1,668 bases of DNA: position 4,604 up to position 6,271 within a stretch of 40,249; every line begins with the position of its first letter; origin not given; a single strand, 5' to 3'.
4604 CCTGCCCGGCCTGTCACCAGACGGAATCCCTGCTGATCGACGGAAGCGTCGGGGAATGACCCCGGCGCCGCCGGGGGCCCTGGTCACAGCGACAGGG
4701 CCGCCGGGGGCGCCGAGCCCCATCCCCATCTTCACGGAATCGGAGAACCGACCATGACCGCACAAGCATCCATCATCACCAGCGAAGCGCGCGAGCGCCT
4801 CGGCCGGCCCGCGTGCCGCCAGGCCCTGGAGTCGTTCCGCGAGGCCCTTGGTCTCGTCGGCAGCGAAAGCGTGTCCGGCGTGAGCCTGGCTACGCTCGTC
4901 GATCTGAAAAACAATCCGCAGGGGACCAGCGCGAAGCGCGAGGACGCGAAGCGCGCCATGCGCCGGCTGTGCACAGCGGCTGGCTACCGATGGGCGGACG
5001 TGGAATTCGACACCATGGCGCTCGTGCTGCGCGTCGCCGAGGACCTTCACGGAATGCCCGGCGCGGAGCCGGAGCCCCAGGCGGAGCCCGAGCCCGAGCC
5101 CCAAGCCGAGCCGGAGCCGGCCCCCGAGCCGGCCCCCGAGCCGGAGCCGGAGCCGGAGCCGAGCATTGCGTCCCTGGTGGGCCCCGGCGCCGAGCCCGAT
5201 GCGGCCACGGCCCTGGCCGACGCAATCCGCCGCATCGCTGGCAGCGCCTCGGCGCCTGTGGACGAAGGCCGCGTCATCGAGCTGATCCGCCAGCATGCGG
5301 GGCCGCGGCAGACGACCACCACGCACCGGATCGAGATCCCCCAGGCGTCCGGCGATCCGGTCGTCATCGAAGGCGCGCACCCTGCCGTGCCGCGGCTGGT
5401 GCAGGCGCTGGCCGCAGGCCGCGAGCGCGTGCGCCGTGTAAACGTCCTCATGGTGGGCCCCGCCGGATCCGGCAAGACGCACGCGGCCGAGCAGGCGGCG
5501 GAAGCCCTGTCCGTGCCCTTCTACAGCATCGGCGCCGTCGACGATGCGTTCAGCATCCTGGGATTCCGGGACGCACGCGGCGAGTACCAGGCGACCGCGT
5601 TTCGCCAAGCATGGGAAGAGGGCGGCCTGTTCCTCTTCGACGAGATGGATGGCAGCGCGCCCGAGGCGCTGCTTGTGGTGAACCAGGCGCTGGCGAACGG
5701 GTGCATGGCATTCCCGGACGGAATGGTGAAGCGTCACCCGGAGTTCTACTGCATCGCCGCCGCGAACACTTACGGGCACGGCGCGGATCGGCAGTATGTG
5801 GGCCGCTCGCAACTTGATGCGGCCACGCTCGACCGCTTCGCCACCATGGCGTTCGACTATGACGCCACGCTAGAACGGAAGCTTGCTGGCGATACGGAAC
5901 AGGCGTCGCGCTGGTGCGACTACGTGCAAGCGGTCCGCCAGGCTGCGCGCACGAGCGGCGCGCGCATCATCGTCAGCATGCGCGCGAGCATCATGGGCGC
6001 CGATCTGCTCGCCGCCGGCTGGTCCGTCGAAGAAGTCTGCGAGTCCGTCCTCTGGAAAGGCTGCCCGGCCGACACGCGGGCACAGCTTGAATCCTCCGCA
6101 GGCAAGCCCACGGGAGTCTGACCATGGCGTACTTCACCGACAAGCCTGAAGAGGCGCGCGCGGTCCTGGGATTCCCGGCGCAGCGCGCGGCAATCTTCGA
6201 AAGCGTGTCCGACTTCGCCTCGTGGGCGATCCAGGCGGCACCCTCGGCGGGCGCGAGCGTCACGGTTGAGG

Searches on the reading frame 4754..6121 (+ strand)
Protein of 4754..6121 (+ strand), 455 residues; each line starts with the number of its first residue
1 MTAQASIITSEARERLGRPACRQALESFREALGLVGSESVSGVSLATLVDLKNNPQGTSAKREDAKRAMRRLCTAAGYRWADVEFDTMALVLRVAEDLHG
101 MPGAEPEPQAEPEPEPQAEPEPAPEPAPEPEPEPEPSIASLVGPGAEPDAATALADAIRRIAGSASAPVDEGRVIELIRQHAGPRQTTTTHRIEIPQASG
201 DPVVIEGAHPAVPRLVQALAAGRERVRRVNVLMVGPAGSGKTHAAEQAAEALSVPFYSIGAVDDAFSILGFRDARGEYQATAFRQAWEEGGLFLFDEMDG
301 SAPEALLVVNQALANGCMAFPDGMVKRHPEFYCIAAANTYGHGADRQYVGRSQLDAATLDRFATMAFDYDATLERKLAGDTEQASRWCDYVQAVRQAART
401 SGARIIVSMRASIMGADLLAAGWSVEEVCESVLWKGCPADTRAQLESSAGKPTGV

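Call 10: search_protein_families(library=pfam, proteins=[window:4754-6121:+], max_evalue=0.01)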
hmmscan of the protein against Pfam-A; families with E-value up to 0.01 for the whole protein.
window:4754-6121:+ (455 aa): 6 families
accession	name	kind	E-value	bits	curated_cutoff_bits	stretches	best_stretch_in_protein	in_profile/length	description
PF07728.20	AAA_5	-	6.5e-09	36.4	22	1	230-362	1-139/139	AAA domain (dynein-related subfamily)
PF00004.35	AAA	-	4.1e-07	30.9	21.2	1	231-340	1-111/131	ATPase family associated with various cellular activities (AAA)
PF05887.16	Trypan_PARP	-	7.5e-07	29.6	100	1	102-155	65-118/134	Procyclic acidic repetitive protein (PARP)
PF13191.12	AAA_16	-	0.0011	19.9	32.6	0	224-255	17-51/167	AAA ATPase domain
PF13671.12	AAA_33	-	0.0032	18.2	27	0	231-253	2-24/143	AAA domain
PF13207.12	AAA_17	-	0.0081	16.9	27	0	234-261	1-28/136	AAA domain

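Call 13: find_related_loci(query=window:4754-6121:+, collection=viral_contigs, flank=6000)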
Query window:4754-6121:+ (455 aa) in viral_contigs; peptide patterns used: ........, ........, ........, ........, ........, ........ (x = any residue, [..] = any of these).
6 stretches matched a pattern; 2 encode a relative of the query (tblastn E <= 1e-3); 2 distinct loci.
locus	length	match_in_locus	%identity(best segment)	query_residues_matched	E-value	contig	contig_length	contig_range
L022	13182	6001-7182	37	24-445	1e-66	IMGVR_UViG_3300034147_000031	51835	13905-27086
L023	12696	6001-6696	47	209-449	6e-62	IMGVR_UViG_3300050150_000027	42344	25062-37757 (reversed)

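Call 17: find_homologous_proteins(query=window:4754-6121:+)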
Query window:4754-6121:+ (455 aa): 1032 proteins with E <= 0.001 among 8000 candidates; the best 120 are listed.
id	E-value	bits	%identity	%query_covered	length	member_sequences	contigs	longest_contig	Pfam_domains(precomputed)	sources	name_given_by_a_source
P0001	2.8e-151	522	58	99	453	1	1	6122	PF07728.21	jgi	jgi:MoxR-like ATPase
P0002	3.0e-103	364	59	62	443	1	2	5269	PF00004.36,PF07728.21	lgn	-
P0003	1.1e-99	353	53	73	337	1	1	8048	PF00004.36,PF07728.21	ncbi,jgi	jgi:cobaltochelatase CobS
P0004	1.2e-99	352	59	65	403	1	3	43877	PF00004.36,PF07728.21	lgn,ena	-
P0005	3.0e-94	335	59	62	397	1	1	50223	PF00004.36,PF07728.21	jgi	jgi:cobaltochelatase CobS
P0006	8.1e-93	330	63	58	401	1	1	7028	PF07728.21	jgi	jgi:cobaltochelatase CobS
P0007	9.9e-88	313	52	71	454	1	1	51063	PF00004.36,PF07728.21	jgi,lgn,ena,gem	-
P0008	3.1e-87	311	48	77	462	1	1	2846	PF02224.25,PF00004.36,PF07728.21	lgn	-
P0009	5.2e-85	304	50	73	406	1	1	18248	PF07728.21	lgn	-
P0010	6.3e-84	301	48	73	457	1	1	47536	PF00004.36,PF07728.21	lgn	-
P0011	7.1e-83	297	52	67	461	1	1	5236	PF00004.36,PF07728.21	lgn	-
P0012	1.7e-81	293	53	62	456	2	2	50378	PF00004.36,PF07728.21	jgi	jgi:cobaltochelatase CobS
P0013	1.1e-80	290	55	59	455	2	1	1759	PF00004.36,PF07728.21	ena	-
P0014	1.3e-80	290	50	73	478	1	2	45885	PF00004.36,PF07728.21,PF13191.13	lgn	-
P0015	3.4e-79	285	45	76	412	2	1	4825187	PF00004.36,PF07728.21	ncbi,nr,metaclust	ncbi:conserved protein of unknown function(AAA+ ATPase domain,194-344) [Magnetospirillum sp. XM-1]|n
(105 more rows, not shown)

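Call 18: find_encoding_contigs(protein=P0001, flank=10000, max_places=3)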
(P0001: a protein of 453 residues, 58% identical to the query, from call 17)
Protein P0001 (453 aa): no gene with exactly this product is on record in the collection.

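Call 19: find_encoding_contigs(protein=P0004, flank=10000, max_places=3)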
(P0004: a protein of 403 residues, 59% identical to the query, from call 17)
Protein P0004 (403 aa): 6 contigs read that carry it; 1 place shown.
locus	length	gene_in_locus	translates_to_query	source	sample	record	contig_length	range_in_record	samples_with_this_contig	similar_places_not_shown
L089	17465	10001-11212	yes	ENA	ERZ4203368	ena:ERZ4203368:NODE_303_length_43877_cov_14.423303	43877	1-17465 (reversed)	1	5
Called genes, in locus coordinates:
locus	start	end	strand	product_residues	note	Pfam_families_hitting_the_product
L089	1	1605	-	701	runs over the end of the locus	PF23899:SU10_portal (weak)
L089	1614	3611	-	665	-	PF01973:MptE-like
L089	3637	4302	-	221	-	-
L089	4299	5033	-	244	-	-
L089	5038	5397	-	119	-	-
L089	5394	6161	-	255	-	-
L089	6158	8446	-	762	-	PF13403:Hint_2 (faint)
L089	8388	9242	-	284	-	-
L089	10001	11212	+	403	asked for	PF00004:AAA (weak), PF07728:AAA_5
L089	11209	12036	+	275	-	PF23822:DUF7192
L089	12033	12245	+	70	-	-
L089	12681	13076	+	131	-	-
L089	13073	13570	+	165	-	-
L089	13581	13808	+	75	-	-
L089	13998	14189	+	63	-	-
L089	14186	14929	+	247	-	PF08299:Bac_DnaA_C (faint)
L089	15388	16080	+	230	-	-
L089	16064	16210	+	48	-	-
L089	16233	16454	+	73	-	-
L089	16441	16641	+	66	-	-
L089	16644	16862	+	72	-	-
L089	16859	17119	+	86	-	-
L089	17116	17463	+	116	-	?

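Call 20: find_encoding_contigs(protein=P0005, flank=10000, max_places=3)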
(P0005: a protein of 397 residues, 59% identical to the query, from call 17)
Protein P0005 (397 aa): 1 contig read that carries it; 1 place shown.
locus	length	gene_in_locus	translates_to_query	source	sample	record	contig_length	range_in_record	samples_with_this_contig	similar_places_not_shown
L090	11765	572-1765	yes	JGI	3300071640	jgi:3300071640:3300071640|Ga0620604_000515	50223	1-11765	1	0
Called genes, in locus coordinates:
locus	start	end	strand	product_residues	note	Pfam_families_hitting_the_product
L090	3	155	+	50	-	?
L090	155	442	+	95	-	-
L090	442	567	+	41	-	-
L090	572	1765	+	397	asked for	PF00004:AAA (weak), PF07728:AAA_5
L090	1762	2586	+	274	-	PF23822:DUF7192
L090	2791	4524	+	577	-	PF12083:DUF3560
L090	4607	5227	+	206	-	PF00805:Pentapeptide, PF13599:Pentapeptide_4 (weak), PF00805:Pentapeptide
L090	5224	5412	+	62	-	-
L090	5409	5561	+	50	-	-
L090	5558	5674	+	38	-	-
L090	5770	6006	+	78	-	-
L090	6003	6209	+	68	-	-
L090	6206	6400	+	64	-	-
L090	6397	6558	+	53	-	-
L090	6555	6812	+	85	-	-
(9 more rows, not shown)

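Call 26: search_protein_families(library=phrogs, proteins=[window:4754-6121:+], max_evalue=0.001)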
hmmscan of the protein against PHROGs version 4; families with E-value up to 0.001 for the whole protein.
window:4754-6121:+ (455 aa): 7 families
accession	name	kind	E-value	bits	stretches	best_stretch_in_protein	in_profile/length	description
phrog_249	-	moron, auxiliary metabolic gene and host takeover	5.3e-52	178.4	1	227-447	126-365/380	porphyrin biosynthesis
phrog_16448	-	other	5.4e-07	29.2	1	228-371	449-595/680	ATPase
phrog_4339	-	unknown function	4.2e-06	27.2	1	216-258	39-81/552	-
phrog_3757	-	unknown function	9.6e-05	22.9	1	229-299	127-194/367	-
phrog_168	-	DNA, RNA and nucleotide metabolism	0.00021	22.1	1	230-369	44-158/314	clamp loader of DNA polymerase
phrog_33317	-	unknown function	0.00023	22.4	1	96-137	71-110/121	-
phrog_10401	-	other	0.00063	19.6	0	222-298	454-527/667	ATPase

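Call 28: search_dna_similar(query=window:4754-6121:+, collection=phages, mode=protein, max_rows=25)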
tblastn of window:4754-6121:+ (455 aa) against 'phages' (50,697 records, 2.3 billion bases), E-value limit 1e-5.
Records with a match: 603; places in all: 603; records where one place covers at least 80% of the query: 0.
Best place of each record, by identity: <60% 603.
By first word of the organism name: Staphylococcus 237; Synechococcus 143; Mycobacterium 82; Listeria 70; Cyanophage 15; Acinetobacter 8; Prochlorococcus 8; uncultured 8; Gordonia 6; Clostridium 4; and 12 more.
By host as written in the record: Staphylococcus aureus 86; - 67; Synechococcus 64; Mycobacterium smegmatis mc2 155 50; Listeria monocytogenes 48; Synechococcus sp. 26; Mycobacterium smegmatis mc#155 24; Staphylococcus sp. 17; and 96 more.
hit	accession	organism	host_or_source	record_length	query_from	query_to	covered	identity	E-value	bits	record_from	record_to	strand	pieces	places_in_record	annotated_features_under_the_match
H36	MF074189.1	Sinorhizobium phage phiM5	Sinorhizobium meliloti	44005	169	446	61%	41.0%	2e-45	175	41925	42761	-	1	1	putative ATPase | hypothetical protein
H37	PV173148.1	Enterococcus phage vB_CECAV_04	Enterococcus cecorum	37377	166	437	60%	41.0%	1e-54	202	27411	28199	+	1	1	porphyrin biosynthesis protein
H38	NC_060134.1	Gordonia phage Octobien14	Gordonia terrae 3612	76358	164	441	61%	38.1%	6e-45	174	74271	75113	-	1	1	145: porphyrin biosynthesis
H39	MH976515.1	Gordonia phage Octobien14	Gordonia terrae 3612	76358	164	441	61%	38.1%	6e-45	174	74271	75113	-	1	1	145: AAA-ATPase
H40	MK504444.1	Lactobacillus phage 3-521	Lactobacillus brevis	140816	227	448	49%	44.6%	2e-51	192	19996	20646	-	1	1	AAA family ATPase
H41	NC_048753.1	Lactobacillus phage 3-521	Lactobacillus brevis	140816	227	448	49%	44.6%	2e-51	192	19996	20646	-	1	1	porphyrin biosynthesis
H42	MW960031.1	Rhizobium phage RHph_X2_24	Sinorhizobium americanum X2_24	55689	230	446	48%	45.2%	1e-43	169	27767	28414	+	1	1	ATPase domain-containing protein | hypothetical protein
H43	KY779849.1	Staphylococcus phage qdsa002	Staphylococcus aureus ATCC 43300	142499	227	451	49%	43.6%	5e-51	191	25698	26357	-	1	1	AAA family ATPase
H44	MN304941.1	Staphylococcus phage vB_SauH_IME522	Staphylococcus aureus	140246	227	451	49%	43.6%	6e-51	191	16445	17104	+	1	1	hypothetical protein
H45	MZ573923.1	Staphylococcus phage vB_ScoM-PSC1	Staphylococcus ureilyticus ATCC49330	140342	227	451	49%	43.6%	6e-51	191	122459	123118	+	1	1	hypothetical protein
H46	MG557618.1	Staphylococcus phage HSA30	Staphylococcus aureus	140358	227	451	49%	43.6%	6e-51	191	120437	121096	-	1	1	putative ATPase-like protein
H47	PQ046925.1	Staphylococcus phage OPT-SX11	Staphylococcus xylosus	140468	227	451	49%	43.6%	6e-51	191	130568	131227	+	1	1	hypothetical protein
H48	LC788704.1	Staphylococcus phage phiSNIID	sewage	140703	227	451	49%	43.6%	6e-51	191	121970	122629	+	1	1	hypothetical protein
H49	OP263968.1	Staphylococcus phage Biyabeda-mokiny_2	Staphylococcus aureus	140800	227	451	49%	43.6%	6e-51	191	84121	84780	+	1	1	porphyrin biosynthesis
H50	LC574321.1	Staphylococcus phage SaGU1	Staphylococcus aureus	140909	227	451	49%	43.6%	6e-51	191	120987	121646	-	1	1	AAA family ATPase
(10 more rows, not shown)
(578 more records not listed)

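Call 29: find_related_loci(query=window:4754-6121:+, collection=metagenome_contigs, flank=10000)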
Query window:4754-6121:+ (455 aa) in metagenome_contigs; peptide patterns used: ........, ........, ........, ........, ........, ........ (x = any residue, [..] = any of these).
174 stretches matched a pattern; 16 encode a relative of the query (tblastn E <= 1e-3); 16 distinct loci.
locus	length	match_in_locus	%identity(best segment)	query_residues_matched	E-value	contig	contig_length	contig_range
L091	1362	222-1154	47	147-445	5e-87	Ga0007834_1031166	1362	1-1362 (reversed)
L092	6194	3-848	49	177-445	5e-78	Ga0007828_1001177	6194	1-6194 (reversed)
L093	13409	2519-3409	47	158-445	1e-70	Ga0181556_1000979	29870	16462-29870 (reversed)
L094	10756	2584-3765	37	24-445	3e-66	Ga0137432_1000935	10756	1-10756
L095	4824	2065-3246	37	24-445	3e-66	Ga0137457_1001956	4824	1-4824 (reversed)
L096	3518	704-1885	37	24-445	2e-66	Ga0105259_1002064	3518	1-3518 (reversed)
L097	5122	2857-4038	37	24-445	3e-66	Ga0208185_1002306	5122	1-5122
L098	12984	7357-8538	37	24-445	3e-66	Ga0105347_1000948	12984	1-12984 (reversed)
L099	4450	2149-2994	45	140-437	5e-65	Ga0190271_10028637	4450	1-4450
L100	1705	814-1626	45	156-437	2e-67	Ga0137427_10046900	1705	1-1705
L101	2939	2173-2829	43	155-380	3e-54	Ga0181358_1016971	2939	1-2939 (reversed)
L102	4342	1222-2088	44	149-441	2e-53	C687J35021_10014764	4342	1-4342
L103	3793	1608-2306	44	203-437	6e-51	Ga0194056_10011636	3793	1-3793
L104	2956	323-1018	44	203-436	9e-50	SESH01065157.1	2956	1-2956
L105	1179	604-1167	40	121-314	4e-31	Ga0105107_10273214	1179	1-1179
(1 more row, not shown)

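Call 33: find_encoding_contigs(protein=P0002, flank=10000, max_places=3)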
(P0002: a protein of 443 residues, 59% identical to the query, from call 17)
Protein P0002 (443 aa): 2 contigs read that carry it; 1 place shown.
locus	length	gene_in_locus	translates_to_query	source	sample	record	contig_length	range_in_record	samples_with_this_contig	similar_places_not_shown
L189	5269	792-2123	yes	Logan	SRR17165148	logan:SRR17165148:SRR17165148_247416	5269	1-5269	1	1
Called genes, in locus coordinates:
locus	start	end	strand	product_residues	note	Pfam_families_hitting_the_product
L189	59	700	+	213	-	-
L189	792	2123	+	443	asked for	PF00004:AAA (weak), PF07728:AAA_5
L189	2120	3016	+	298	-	PF23822:DUF7192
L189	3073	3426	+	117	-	-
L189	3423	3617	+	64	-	-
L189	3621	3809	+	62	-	PF02599:CsrA (weak)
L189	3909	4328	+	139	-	-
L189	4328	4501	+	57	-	-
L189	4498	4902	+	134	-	-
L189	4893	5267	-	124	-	?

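Call 34: find_encoding_contigs(protein=P0006, flank=10000, max_places=3)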
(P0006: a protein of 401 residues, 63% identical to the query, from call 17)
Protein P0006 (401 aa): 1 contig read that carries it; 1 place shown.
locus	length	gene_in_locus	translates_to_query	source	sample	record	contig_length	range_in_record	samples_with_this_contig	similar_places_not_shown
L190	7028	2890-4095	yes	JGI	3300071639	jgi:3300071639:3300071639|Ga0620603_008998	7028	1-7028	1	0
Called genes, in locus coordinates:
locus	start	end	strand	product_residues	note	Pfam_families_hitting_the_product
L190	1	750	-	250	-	?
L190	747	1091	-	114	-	-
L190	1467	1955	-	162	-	-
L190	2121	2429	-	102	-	-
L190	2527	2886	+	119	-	-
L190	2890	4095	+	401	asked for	PF07728:AAA_5 (weak)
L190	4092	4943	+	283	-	PF23822:DUF7192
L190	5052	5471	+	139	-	-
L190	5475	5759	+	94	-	-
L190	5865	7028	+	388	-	?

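Call 35: find_encoding_contigs(protein=P0003, flank=10000, max_places=3)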
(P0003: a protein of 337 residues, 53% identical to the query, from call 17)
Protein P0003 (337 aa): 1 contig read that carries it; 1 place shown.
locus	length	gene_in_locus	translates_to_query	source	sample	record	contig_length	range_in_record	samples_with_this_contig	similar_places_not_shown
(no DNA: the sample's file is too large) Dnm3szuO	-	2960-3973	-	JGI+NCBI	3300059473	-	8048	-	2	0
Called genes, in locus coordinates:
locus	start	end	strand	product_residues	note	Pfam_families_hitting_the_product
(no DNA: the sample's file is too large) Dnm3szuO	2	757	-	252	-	?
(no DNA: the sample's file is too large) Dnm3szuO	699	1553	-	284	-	-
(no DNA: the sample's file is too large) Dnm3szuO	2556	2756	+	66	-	-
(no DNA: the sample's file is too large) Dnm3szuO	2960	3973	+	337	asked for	PF00004:AAA (weak), PF07728:AAA_5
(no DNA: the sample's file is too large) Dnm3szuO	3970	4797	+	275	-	PF23822:DUF7192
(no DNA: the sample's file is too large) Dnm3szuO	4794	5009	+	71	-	-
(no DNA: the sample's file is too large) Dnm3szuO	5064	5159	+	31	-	-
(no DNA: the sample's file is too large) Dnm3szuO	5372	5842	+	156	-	-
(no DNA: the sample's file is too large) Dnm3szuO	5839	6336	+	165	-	-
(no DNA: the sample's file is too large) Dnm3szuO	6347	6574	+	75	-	-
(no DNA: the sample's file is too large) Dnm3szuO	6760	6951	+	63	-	-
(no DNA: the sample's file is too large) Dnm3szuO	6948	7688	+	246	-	-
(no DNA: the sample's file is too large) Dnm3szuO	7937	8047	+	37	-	?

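Call 36: search_protein_families(library=pfam, proteins=[L189:3621-3809:+], max_evalue=1)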
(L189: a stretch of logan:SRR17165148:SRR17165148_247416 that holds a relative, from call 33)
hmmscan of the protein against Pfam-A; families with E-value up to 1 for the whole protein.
L189:3621-3809:+ (62 aa): 1 family
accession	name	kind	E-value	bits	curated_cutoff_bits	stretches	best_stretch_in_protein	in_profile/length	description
PF02599.21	CsrA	-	2.4e-06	27.8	27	1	3-50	2-49/53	Global regulator protein family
